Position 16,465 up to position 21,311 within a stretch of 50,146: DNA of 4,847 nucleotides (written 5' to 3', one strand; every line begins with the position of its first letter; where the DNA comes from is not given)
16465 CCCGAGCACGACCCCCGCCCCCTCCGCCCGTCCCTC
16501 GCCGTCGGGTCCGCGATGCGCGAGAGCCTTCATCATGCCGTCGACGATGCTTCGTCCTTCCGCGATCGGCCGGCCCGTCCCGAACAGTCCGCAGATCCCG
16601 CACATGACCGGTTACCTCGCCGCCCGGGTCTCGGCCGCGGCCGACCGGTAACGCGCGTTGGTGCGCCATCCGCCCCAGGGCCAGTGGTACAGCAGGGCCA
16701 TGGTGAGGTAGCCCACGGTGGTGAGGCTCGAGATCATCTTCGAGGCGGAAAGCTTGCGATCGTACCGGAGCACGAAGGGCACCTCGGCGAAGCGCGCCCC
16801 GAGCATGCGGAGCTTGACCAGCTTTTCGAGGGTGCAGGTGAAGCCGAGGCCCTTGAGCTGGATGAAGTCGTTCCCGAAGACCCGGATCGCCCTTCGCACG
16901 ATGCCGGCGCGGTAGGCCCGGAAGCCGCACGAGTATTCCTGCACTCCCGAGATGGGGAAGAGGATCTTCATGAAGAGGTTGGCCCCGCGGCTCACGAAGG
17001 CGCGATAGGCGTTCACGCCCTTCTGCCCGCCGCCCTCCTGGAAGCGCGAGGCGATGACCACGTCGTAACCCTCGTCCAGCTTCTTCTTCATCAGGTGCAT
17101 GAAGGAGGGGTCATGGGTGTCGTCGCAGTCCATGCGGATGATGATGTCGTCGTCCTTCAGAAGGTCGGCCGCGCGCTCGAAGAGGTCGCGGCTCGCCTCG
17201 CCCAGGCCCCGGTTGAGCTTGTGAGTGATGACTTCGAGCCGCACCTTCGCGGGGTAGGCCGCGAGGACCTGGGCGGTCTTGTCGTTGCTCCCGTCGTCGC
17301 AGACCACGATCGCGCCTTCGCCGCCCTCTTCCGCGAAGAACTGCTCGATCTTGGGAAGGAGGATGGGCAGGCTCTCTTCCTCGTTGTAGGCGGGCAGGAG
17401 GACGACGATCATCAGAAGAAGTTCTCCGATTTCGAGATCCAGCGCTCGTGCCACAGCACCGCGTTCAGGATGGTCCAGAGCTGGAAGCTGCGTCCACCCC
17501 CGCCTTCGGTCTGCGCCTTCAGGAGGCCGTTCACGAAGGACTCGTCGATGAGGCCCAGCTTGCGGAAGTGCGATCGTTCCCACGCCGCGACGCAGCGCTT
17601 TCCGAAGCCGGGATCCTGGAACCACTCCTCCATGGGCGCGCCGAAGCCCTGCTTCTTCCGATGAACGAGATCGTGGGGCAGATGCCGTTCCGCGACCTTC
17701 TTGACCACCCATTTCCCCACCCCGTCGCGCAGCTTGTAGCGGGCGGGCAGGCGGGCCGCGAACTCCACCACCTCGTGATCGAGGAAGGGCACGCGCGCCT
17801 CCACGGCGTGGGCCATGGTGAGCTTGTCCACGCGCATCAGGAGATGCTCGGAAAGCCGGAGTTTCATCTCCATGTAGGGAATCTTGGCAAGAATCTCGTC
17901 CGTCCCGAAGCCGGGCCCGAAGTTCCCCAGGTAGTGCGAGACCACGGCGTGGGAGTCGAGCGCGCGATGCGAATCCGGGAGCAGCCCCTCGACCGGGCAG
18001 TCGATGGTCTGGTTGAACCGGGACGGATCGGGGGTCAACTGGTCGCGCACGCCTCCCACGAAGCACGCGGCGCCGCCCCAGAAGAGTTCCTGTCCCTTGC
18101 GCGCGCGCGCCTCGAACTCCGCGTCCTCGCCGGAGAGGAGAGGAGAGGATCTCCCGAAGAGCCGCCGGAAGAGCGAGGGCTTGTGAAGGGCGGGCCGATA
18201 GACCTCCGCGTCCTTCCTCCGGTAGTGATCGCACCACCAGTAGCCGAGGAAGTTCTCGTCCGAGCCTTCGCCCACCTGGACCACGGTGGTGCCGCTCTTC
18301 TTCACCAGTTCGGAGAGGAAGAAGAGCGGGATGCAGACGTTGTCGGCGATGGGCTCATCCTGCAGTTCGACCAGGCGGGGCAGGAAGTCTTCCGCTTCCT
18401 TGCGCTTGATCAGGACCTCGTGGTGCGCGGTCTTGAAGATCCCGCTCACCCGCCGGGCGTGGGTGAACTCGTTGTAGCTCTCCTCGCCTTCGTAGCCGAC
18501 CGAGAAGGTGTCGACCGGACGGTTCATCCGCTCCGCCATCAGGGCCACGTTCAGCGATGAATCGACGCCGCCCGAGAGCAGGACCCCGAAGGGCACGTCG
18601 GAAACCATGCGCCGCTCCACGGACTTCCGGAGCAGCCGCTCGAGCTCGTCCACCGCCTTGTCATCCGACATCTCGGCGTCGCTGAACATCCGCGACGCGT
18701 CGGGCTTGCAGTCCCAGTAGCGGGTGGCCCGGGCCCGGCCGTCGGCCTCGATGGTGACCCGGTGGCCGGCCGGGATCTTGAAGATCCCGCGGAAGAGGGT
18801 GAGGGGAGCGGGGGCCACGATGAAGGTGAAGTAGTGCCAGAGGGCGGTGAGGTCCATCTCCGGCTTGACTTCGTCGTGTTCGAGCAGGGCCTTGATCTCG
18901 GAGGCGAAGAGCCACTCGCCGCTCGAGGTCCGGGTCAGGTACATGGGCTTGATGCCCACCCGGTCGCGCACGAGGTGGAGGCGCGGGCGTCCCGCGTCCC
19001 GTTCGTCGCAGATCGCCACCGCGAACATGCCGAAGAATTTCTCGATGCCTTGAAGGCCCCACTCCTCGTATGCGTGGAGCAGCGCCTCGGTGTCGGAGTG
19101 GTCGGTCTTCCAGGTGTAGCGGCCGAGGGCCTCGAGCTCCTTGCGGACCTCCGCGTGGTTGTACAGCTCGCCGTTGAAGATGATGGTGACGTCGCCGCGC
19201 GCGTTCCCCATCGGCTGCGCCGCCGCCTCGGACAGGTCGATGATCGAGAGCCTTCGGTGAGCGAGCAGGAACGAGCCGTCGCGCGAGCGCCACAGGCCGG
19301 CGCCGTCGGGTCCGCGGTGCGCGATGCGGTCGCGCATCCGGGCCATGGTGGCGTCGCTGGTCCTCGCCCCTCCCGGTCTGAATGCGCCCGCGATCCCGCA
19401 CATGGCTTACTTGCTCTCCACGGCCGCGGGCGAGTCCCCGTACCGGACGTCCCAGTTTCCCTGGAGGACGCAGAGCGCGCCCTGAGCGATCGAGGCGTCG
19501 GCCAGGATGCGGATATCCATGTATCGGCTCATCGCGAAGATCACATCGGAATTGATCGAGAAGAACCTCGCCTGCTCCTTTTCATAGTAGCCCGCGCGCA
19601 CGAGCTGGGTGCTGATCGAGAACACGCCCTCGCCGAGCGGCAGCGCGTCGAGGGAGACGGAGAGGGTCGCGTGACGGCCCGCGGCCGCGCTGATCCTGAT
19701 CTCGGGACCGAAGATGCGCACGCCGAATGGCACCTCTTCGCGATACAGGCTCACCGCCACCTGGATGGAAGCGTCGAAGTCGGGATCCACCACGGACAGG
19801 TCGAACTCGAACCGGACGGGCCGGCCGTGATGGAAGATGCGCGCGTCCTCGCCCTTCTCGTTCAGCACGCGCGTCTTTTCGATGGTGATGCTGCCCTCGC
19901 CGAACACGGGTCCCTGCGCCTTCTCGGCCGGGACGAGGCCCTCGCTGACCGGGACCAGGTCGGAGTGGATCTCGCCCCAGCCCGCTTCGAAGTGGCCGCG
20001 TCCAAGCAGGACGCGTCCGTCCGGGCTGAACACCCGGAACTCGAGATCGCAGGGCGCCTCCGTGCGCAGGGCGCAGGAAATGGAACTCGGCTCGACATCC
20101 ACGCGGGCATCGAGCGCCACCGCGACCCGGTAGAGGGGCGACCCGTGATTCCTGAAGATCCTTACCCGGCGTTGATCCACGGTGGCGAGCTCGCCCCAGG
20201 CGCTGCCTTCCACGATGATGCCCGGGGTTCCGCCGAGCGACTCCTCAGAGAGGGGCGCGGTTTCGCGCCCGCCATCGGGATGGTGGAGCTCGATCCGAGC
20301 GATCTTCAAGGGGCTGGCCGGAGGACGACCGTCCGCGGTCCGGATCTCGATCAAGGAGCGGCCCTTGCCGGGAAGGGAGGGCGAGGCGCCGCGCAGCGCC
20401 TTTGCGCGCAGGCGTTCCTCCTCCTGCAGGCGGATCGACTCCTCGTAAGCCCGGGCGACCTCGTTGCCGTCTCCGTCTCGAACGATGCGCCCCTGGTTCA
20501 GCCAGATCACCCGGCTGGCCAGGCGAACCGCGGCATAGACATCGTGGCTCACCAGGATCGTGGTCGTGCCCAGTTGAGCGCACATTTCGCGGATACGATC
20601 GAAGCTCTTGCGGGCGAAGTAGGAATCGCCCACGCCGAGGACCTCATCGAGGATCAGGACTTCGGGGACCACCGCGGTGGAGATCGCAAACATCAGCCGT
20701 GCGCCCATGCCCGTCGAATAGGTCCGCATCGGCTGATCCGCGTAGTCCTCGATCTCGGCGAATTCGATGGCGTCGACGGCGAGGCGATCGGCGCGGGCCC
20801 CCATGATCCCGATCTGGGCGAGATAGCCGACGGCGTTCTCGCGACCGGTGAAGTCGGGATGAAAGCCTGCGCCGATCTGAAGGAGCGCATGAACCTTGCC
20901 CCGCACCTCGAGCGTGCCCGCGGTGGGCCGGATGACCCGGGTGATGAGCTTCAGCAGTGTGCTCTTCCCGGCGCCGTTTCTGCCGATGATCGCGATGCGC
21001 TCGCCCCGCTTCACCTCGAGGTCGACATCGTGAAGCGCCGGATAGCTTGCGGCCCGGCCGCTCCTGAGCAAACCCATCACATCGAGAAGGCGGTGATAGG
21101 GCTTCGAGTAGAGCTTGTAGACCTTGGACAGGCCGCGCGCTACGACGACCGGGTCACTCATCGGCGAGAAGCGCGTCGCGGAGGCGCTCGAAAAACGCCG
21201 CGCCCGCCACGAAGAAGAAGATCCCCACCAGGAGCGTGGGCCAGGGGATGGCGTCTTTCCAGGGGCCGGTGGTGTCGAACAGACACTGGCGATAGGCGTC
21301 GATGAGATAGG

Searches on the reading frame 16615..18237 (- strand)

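Call 11: search_protein_families(library=pfam, proteins=[window:16615-18237:-], max_evalue=0.001)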
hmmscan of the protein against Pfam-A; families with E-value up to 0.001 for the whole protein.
window:16615-18237:- (541 aa): 2 families
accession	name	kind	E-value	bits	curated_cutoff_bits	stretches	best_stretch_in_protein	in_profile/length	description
PF00535.33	Glycos_transf_2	-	4.2e-18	66.3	23.3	1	279-447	2-164/168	Glycosyl transferase family 2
PF13704.12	Glyco_tranf_2_4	-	0.00065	20.6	27.5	0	306-373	18-82/98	Glycosyl transferase family 2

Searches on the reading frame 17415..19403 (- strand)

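Call 11: search_protein_families(library=pfam, proteins=[window:17415-19403:-], max_evalue=0.001)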
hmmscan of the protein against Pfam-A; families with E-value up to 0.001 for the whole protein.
window:17415-19403:- (663 aa): 3 families
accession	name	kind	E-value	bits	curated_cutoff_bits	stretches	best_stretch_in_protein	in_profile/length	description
PF00733.27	Asn_synthase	-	2.8e-86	290.8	21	1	253-653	1-354/354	Asparagine synthase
PF13537.11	GATase_7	-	1.6e-37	128.7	25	1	49-174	1-122/123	Glutamine amidotransferase domain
PF13522.11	GATase_6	-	1.6e-35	122.4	27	1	32-169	1-130/130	Glutamine amidotransferase domain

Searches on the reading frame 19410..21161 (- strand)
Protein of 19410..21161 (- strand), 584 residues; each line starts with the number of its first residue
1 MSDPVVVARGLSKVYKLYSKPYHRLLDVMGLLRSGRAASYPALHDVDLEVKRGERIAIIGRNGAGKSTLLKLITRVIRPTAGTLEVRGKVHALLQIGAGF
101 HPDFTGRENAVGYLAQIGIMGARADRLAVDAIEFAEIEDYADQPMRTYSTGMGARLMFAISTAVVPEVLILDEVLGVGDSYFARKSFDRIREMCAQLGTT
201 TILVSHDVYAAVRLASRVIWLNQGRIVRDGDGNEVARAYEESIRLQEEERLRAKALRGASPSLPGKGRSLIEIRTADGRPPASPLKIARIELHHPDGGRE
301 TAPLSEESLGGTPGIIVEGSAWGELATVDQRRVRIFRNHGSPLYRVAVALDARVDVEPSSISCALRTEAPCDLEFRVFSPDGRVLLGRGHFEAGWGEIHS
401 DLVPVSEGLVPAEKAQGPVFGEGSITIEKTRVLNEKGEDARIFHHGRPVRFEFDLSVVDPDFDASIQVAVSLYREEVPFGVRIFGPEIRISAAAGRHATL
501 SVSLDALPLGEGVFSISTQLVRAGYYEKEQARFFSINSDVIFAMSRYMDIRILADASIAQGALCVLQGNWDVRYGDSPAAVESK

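Call 11: search_protein_families(library=pfam, proteins=[window:19410-21161:-], max_evalue=0.001)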
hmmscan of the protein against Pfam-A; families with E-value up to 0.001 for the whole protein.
window:19410-21161:- (584 aa): 4 families
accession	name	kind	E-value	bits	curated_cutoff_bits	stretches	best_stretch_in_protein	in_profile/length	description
PF00005.33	ABC_tran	-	1.4e-21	77.9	25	1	43-174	1-135/137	ABC transporter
PF14524.12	Wzt_C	-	3.6e-06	27.5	30.4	1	420-530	5-114/143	Wzt C-terminal domain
PF13555.12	AAA_29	-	0.00014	22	27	1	44-80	13-49/61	P-loop containing region of AAA domain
PF13304.12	AAA_21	-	0.00054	20.5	27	0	57-76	3-22/304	AAA domain, putative AbiEii toxin, Type IV TA system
